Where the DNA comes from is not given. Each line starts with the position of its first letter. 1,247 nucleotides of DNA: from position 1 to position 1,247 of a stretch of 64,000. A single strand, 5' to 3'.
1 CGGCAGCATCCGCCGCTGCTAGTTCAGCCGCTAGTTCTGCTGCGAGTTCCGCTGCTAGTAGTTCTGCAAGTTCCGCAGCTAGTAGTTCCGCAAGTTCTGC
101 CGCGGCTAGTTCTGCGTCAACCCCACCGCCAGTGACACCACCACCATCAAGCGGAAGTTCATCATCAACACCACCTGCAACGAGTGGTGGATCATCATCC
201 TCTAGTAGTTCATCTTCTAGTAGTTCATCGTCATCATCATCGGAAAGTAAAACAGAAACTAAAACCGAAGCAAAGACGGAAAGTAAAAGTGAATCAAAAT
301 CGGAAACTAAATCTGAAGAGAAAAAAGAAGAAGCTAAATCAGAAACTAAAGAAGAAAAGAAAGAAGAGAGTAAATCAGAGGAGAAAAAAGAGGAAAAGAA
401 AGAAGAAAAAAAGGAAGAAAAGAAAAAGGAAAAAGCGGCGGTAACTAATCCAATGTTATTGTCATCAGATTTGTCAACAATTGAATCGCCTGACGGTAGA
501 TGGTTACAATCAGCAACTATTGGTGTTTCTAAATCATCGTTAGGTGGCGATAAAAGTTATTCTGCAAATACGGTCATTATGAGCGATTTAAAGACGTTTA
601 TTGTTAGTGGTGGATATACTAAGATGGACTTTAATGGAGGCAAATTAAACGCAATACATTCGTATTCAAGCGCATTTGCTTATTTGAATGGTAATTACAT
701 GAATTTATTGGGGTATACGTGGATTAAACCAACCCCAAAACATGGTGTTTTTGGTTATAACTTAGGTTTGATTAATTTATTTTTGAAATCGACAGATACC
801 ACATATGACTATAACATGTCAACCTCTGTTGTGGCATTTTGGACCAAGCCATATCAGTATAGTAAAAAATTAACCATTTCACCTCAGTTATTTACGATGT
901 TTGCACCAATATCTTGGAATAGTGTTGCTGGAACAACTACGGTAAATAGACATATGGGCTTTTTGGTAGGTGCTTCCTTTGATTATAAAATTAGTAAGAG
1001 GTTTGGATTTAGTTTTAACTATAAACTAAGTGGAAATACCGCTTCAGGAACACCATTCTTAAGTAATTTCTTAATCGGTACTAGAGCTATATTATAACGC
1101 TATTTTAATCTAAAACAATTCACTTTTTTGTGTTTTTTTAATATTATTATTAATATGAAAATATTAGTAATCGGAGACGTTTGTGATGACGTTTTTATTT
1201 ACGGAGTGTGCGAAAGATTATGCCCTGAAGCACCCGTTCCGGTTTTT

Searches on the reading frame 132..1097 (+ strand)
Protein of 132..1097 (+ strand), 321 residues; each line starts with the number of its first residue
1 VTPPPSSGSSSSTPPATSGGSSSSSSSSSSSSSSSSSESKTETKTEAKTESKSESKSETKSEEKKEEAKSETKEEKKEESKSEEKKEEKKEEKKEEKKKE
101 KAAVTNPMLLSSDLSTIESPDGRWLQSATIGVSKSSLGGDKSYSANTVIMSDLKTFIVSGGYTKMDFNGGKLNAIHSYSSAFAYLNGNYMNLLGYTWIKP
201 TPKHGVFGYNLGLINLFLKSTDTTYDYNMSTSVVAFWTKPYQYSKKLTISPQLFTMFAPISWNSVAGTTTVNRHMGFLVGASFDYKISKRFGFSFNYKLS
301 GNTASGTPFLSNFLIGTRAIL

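Call 34: search_protein_families(library=pfam, alignment_id=A1, max_evalue=0.001)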
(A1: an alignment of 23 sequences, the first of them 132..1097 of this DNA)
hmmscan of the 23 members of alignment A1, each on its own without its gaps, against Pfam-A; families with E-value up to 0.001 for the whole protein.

A. member 1, window:132-1097:+ (321 aa): 0 families

B. families by the number of members that match (of 23 scanned): 5 families
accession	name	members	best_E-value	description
PF03420.18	Peptidase_S77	1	1.1e-19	Prohead core protein serine protease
PF19197.5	DUF5872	1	8.6e-13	Family of unknown function (DUF5872)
PF00535.33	Glycos_transf_2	1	1.4e-08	Glycosyl transferase family 2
PF01909.29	NTP_transf_2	1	9e-05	Nucleotidyltransferase domain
PF04542.20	Sigma70_r2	1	0.00089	Sigma-70 region 2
